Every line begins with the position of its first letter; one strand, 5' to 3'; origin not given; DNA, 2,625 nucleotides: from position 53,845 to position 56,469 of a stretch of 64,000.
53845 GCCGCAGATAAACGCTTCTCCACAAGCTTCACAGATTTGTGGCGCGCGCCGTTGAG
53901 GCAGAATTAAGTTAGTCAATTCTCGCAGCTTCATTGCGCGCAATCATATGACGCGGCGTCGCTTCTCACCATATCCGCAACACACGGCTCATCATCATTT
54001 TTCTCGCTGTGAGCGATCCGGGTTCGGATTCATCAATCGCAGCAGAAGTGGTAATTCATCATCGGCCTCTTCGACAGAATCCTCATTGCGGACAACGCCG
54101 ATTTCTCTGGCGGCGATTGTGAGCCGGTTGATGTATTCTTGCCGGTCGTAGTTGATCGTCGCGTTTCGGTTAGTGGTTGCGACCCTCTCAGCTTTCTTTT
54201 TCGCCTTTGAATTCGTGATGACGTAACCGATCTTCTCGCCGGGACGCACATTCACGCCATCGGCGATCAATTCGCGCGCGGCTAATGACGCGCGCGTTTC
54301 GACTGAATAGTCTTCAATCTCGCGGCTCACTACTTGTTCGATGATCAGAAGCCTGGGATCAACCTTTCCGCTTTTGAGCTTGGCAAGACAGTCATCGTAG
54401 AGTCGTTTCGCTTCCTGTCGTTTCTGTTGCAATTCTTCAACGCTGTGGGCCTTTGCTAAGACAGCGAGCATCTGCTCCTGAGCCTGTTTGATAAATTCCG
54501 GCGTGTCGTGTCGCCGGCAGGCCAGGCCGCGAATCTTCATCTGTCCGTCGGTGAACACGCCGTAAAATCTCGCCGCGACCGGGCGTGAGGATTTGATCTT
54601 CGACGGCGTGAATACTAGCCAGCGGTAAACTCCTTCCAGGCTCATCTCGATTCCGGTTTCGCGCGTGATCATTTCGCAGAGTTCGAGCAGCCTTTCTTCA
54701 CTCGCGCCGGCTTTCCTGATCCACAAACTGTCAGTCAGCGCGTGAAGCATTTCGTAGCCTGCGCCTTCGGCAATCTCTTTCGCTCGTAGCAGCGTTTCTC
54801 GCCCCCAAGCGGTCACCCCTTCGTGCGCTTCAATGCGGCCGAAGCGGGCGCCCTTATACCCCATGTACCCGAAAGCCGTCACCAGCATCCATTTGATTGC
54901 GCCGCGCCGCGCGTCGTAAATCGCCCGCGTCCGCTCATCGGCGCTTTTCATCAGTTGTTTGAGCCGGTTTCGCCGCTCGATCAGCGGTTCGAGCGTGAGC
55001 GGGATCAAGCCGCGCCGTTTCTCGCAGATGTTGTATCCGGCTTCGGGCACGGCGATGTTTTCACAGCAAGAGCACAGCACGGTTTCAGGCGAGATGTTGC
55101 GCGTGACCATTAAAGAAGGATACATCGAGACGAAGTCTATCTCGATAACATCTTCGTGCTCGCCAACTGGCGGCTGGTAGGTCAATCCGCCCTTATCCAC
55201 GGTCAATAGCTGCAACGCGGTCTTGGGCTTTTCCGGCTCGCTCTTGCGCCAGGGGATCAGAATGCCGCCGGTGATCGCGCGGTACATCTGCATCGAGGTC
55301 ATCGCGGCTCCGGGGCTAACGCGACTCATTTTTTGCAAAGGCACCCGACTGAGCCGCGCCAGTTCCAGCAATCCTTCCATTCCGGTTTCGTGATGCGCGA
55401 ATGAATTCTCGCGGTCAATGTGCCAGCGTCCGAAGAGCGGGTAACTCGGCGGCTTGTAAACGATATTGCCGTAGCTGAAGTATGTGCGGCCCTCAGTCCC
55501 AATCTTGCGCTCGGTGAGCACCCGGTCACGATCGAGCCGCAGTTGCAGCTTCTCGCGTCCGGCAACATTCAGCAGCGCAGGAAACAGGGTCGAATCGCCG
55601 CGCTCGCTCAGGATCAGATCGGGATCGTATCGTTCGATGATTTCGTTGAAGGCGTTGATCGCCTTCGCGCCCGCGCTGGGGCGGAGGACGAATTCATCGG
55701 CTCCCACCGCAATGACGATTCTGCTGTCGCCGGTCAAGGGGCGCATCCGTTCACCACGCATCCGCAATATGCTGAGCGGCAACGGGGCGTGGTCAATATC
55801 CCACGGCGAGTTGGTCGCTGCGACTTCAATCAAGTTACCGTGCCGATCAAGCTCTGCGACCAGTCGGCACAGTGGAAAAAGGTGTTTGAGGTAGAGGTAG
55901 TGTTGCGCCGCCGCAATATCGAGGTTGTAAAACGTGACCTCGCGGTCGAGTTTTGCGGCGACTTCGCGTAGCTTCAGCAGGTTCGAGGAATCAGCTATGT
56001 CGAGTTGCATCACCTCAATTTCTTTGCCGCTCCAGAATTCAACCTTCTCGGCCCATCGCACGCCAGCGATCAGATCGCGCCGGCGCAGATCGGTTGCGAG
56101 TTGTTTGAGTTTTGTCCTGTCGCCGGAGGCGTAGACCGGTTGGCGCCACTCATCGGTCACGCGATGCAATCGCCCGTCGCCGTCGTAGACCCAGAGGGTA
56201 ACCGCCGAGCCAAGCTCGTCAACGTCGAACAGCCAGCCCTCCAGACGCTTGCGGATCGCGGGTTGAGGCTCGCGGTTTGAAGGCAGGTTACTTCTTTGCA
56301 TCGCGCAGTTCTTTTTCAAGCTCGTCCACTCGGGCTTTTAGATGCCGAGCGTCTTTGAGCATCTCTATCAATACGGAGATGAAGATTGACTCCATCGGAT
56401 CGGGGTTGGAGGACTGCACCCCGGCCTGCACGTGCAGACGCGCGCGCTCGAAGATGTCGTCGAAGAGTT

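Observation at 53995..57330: RecA/ImuA-like protein + small protein + divergent family-B DNA polymerase cassette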

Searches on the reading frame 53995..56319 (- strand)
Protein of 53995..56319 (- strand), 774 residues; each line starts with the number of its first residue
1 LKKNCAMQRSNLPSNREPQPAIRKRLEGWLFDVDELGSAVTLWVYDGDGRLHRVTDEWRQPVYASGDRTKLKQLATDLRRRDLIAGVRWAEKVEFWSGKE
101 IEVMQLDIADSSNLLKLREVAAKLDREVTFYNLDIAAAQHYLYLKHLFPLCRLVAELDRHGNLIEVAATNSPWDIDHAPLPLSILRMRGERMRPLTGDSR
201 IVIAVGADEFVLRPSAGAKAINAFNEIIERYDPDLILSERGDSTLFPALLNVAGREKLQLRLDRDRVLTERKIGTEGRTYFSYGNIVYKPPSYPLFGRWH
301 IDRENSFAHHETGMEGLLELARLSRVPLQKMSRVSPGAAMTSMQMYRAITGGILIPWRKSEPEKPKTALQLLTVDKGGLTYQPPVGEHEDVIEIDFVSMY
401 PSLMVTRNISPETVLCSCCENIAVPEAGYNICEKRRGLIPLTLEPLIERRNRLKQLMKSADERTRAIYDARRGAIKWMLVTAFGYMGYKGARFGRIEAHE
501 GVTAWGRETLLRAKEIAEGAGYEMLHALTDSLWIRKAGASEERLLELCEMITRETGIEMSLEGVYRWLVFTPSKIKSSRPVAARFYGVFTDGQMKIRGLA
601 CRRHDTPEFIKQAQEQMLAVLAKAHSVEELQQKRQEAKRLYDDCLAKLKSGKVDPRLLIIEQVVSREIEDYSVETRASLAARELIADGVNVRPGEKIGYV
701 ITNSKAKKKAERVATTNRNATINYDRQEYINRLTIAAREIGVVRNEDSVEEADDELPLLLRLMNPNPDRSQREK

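Call 3: search_protein_families(library=pfam, proteins=[window:53995-56319:-], max_evalue=0.01)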
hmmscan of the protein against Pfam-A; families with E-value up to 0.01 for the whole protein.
window:53995-56319:- (774 aa): 1 family
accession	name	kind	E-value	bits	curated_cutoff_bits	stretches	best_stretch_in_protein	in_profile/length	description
PF00136.26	DNA_pol_B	-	2.4e-33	116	23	1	376-734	44-443/453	DNA polymerase family B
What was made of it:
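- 53995..56301 (-): PolB2: 768-aa family-B polymerase with an inactivated exonuclease domain. Motif A Asp and second motif C Asp are kept and the first motif C Asp is Leu (LTD). Its start overlaps the PPB2 stop by 14 nt. Pfam DNA_pol_B 2.4e-33 (call 3).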

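Call 4: search_protein_families(library=ncbifam, proteins=[window:53995-56319:-], max_evalue=0.01)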
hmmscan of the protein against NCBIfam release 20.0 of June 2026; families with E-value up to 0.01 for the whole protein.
window:53995-56319:- (774 aa): 9 families
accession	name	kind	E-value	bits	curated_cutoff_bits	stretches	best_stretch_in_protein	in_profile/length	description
NF004416.0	PRK05761.1-2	equivalog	4.6e-122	408.6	516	1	29-743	2-648/665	type B DNA-directed DNA polymerase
NF004418.0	PRK05761.1-4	subfamily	7.1e-106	355.1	692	1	218-738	168-687/717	type B DNA-directed DNA polymerase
NF004417.0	PRK05761.1-3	equivalog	2.8e-54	184.4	780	1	314-717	420-822/858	DNA-directed DNA polymerase I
NF004419.0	PRK05761.1-5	equivalog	4.7e-43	147.3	1285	1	318-716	491-890/932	DNA-directed DNA polymerase I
NF004415.0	PRK05761.1-1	equivalog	1.3e-32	112.7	1289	1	317-714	432-832/883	DNA-directed DNA polymerase I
TIGR00592.1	pol2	superfamily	2.1e-29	102.3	239.95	1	376-731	801-1164/1176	DNA polymerase (pol2)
NF004421.0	PRK05762.1-2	equivalog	4.8e-17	61.5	570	1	377-725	413-762/795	DNA polymerase II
NF004422.0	PRK05762.1-4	equivalog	3.6e-08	32.3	1103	1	376-694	404-723/789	DNA polymerase II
NF004420.0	PRK05762.1-1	equivalog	2.7e-06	26.3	1435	1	377-724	401-742/783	DNA polymerase II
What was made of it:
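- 53995..56301 (-): NCBIfam archaeal-type NF004416 4.6e-122 against Pol II models 5e-17 or worse (call 4).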

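Call 5: search_solved_structures(query=window:53995-56319:-, max_evalue=0.001, show_alignments=3)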
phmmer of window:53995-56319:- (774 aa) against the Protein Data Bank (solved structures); distinct sequences matched with E-value up to 0.001: 78 (the best 60 are shown).
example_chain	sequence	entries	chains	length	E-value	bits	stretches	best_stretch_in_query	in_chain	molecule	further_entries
2jgu_A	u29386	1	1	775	7.3e-50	172.9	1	304-731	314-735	DNA POLYMERASE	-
4ahc_A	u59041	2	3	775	8.1e-50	172.7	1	304-731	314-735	DNA POLYMERASE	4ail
3a2f_A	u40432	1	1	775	2.4e-49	171.1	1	304-731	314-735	DNA polymerase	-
4k8z_A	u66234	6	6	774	5.5e-48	166.7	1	304-736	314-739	DNA polymerase | DNA polymerase,DNA polymerase,DNA polymerase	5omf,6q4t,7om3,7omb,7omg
4flt_A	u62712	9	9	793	7.7e-48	166.2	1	318-737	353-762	DNA polymerase 1 | Pyrococcus abyssi B family DNA polymerase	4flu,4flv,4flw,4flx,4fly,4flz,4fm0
4fm2_A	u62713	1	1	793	7.9e-48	166.1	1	318-737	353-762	DNA polymerase 1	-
1wns_A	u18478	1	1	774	1.2e-47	165.6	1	304-736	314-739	DNA POLYMERASE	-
1wn7_A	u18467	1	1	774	2.2e-47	164.7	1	304-736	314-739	Family B DNA Polymerase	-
8s84_A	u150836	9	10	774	9.7e-47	162.5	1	304-737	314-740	DNA polymerase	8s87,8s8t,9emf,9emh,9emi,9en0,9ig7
5vu5_A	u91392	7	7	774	1.3e-46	162.1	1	304-736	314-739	DNA polymerase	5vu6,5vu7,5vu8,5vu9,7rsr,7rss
7rsu_A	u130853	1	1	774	1.8e-46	161.7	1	304-736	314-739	DNA polymerase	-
5h12_A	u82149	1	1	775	1.9e-46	161.6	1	318-732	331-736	Deep Vent DNA Polymerase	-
1qht_A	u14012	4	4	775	3.4e-46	160.7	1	310-737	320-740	PROTEIN (DNA POLYMERASE) | DNA polymerase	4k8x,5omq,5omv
7tqw_A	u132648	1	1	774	3.7e-46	160.6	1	304-736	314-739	DNA polymerase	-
6wya_A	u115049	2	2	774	1.1e-45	159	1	304-737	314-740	DNA polymerase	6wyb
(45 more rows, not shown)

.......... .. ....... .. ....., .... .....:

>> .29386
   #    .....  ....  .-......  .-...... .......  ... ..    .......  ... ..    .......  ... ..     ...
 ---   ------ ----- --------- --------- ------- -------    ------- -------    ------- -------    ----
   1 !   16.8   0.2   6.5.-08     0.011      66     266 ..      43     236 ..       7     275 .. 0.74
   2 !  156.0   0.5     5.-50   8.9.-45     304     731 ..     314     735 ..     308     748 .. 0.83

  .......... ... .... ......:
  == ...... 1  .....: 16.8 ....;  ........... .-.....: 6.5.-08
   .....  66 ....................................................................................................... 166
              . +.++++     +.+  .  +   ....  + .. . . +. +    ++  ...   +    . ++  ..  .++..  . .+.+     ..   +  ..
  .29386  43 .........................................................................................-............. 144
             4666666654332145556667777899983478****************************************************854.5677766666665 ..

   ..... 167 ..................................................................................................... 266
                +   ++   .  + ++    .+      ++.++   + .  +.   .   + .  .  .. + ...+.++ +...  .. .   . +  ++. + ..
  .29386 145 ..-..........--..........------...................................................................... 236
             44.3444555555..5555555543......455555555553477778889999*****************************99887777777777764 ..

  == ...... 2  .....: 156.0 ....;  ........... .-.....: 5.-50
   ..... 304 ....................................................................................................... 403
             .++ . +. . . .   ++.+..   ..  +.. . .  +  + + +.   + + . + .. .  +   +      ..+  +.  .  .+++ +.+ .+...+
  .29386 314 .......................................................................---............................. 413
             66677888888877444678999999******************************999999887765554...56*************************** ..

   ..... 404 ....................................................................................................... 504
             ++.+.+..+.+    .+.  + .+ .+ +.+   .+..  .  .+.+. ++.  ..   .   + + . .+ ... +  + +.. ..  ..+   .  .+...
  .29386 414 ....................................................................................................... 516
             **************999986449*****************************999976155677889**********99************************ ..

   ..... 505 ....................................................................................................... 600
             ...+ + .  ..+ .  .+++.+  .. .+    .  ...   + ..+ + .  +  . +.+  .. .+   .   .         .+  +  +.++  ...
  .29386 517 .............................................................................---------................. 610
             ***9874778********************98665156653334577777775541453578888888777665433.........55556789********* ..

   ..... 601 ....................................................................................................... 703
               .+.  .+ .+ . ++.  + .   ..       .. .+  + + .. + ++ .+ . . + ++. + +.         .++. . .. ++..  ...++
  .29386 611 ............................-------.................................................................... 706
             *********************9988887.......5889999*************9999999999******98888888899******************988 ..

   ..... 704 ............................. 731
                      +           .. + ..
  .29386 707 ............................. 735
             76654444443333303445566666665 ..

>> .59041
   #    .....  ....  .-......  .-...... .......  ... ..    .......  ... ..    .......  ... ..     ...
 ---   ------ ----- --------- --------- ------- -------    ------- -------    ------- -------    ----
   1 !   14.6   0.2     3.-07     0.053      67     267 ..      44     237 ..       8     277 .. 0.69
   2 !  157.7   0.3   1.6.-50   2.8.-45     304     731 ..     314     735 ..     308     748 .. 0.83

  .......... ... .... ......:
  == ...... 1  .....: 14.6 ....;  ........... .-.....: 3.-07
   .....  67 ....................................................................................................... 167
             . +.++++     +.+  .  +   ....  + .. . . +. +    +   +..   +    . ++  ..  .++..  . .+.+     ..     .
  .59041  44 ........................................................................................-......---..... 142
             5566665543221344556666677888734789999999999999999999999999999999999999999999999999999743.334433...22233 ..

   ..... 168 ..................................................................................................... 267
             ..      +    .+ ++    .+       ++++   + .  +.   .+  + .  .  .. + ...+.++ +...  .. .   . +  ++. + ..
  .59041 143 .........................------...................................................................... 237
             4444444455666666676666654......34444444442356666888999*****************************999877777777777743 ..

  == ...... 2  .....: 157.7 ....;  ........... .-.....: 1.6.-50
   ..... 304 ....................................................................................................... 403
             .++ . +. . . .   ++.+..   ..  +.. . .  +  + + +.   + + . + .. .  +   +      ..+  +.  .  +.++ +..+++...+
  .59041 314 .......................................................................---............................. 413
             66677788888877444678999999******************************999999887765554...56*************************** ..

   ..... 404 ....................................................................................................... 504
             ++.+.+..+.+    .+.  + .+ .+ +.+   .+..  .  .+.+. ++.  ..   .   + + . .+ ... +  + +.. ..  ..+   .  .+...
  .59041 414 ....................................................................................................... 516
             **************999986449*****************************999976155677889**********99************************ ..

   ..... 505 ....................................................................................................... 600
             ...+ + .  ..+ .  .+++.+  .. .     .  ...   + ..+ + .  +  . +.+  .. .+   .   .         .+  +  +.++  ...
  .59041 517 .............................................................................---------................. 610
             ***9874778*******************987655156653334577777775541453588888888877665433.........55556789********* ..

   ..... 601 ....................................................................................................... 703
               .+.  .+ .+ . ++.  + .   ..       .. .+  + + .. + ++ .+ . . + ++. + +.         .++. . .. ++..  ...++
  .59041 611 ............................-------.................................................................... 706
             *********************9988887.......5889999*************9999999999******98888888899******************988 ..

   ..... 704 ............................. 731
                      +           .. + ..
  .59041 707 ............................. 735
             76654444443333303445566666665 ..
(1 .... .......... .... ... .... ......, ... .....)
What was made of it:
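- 53995..56301 (-): Alignment to Pfu/KOD PolB (call 5).
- On PolB2 operon / mutasome (iRadA-PPB2-PolB2): HALTDS against YIDTDG (call 5).
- Alignment of the exonuclease domain to solved structures is weak (domain E 0.01, call 5), so the residue-level calls there are less certain.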

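Call 7: find_homologous_proteins(query=window:53995-56319:-, max_evalue=1e-10)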
Query window:53995-56319:- (774 aa): 3139 proteins with E <= 1e-10 among 8000 candidates; the best 120 are listed.
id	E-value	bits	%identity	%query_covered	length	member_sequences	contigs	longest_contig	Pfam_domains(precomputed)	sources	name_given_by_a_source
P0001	0.0e+0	1737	100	99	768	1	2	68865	PF00136.27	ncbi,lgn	ncbi:MAG: DNA polymerase domain-containing protein [Blastocatellales bacterium]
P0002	0.0e+0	1594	91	99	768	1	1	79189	PF00136.27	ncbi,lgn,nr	ncbi:MAG: hypothetical protein JMDDDDMK_00059 [Acidobacteria bacterium]|nr:hypothetical protein [Aci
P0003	0.0e+0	1576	94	96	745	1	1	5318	PF00136.27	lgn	-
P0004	0.0e+0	1474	89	95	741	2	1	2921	PF00136.27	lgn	-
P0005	0.0e+0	1473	88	95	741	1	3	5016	PF00136.27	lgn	-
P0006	0.0e+0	1455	83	99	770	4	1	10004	PF00136.27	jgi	jgi:DNA polymerase II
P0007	0.0e+0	1397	81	98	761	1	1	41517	PF00136.27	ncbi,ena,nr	ncbi:MAG TPA: DNA polymerase domain-containing protein [Blastocatellia bacterium]|nr:DNA polymerase 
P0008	0.0e+0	1285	75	96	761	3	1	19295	PF00136.27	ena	-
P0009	0.0e+0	1277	75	95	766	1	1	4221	PF00136.27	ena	-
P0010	0.0e+0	1274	75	95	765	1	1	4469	PF00136.27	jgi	jgi:DNA polymerase II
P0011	0.0e+0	1273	73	97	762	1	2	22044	PF00136.27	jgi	jgi:DNA polymerase-2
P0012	0.0e+0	1272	74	97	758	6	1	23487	PF00136.27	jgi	jgi:DNA polymerase II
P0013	0.0e+0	1272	74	97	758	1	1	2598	PF00136.27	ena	-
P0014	0.0e+0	1271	74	95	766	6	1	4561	PF00136.27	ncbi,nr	ncbi:MAG TPA: DNA polymerase domain-containing protein [Blastocatellia bacterium]|nr:DNA polymerase 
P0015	0.0e+0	1269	74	96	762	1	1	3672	PF00136.27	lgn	-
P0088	3.7e-282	956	58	93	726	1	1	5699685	PF00136.27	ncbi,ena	-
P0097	1.9e-279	947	63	59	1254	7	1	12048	PF00136.27,PF14528.12,PF14890.12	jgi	jgi:DNA polymerase elongation subunit (family B)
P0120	1.6e-271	921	57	93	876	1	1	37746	PF01582.26,PF00136.27,PF13676.12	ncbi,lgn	-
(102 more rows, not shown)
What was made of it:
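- Checked: The more likely start is the ATG at 56301 (768 aa), as in the 100%-identical NCBI protein P0001 (call 7).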

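Call 17: find_encoding_contigs(protein=P0002, flank=10000, max_places=2)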
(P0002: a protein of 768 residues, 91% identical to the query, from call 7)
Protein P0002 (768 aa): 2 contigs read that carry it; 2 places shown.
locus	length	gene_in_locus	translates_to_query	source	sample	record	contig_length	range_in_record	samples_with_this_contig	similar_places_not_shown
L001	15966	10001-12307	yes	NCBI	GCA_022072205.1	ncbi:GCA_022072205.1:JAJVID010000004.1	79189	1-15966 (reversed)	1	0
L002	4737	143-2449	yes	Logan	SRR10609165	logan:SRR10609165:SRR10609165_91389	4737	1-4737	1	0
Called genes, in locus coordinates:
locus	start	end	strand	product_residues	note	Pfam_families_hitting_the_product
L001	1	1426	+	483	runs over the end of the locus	PF00072:Response_reg, PF00158:Sigma54_activat, PF14532:Sigma54_activ_2, PF07724:AAA_2 (weak), PF07728:AAA_5 (weak), PF25601:AAA_lid_14, PF02954:HTH_8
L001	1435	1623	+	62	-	-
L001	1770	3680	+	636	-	PF00989:PAS, PF08448:PAS_4, PF13426:PAS_9, PF00989:PAS, PF08448:PAS_4, PF08447:PAS_3, PF13426:PAS_9, PF00512:HisKA, +5 more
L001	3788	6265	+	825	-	PF00690:Cation_ATPase_N, PF00122:E1-E2_ATPase, PF00702:Hydrolase, PF13246:Cation_ATPase, PF08282:Hydrolase_3 (faint), PF00689:Cation_ATPase_C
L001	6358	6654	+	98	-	PF20181:DUF6544, PF21900:DUF6920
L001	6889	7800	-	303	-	PF00582:Usp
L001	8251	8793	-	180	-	-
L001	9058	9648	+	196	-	-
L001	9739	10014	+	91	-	PF26485:DUF8156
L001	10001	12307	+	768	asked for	PF00136:DNA_pol_B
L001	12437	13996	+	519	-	PF22483:Mu-transpos_C_2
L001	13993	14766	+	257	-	PF01695:IstB_IS21, PF13481:AAA_25 (faint), PF00308:Bac_DnaA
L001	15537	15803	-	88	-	PF04255:DUF433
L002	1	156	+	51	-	?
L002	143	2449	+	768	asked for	PF00136:DNA_pol_B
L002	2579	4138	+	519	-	PF22483:Mu-transpos_C_2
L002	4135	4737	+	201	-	?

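Call 18: find_encoding_contigs(protein=P0088, flank=10000, max_places=2)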
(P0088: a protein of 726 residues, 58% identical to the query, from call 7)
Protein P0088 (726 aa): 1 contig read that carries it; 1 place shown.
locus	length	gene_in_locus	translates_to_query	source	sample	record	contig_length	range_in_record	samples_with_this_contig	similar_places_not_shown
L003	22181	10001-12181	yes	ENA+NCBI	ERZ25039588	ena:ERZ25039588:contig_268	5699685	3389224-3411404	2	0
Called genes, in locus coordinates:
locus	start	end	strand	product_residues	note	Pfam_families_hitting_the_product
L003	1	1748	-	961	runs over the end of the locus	PF17874:TPR_MalT (faint), PF13424:TPR_12, PF12770:CHAT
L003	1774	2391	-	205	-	-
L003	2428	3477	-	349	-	-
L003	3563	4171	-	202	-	PF04542:Sigma70_r2 (weak)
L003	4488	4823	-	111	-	-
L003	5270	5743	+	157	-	-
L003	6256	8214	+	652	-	PF12969:DUF3857, PF01841:Transglut_core (weak)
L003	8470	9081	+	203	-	PF01726:LexA_DNA_bind, PF09339:HTH_IclR (weak), PF00717:Peptidase_S24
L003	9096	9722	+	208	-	-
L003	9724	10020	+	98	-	PF26485:DUF8156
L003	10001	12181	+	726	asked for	PF00136:DNA_pol_B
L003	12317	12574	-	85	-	-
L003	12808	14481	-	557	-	PF16483:Glyco_hydro_64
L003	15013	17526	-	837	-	-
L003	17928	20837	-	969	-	-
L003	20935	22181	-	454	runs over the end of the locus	PF01582:TIR, PF13676:TIR_2, PF13599:Pentapeptide_4 (faint), PF13576:Pentapeptide_3 (faint)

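Call 19: find_encoding_contigs(protein=P0120, flank=10000, max_places=2)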
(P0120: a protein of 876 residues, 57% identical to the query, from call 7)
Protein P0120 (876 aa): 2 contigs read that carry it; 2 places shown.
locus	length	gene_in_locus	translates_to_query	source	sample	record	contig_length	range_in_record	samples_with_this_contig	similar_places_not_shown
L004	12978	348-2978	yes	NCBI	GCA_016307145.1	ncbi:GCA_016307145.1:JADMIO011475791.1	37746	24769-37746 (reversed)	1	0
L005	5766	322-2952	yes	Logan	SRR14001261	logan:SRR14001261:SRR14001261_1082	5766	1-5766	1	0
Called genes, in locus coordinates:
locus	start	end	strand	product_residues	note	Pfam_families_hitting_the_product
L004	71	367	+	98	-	PF26485:DUF8156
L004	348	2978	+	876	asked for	PF00136:DNA_pol_B, PF01582:TIR, PF13676:TIR_2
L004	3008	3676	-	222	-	-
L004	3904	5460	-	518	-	-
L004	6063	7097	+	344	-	-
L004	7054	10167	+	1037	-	PF07494:Reg_prop (faint), PF16819:DUF5074 (faint), PF24796:WDR55 (faint), PF07495:Y_Y_Y, PF07730:HisKA_3, PF02518:HATPase_c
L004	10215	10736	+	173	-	-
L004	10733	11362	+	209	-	PF00072:Response_reg, PF00196:GerE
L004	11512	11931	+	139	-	-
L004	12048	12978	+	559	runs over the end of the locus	PF00027:cNMP_binding, PF01946:Thi4 (weak), PF01266:DAO (weak), PF03486:HI0933_like (faint), PF07992:Pyr_redox_2, PF13450:NAD_binding_8 (weak), PF13738:Pyr_redox_3, PF00070:Pyr_redox, +1 more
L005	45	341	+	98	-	PF26485:DUF8156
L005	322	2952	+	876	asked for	PF00136:DNA_pol_B, PF01582:TIR, PF13676:TIR_2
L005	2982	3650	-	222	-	-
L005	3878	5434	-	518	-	-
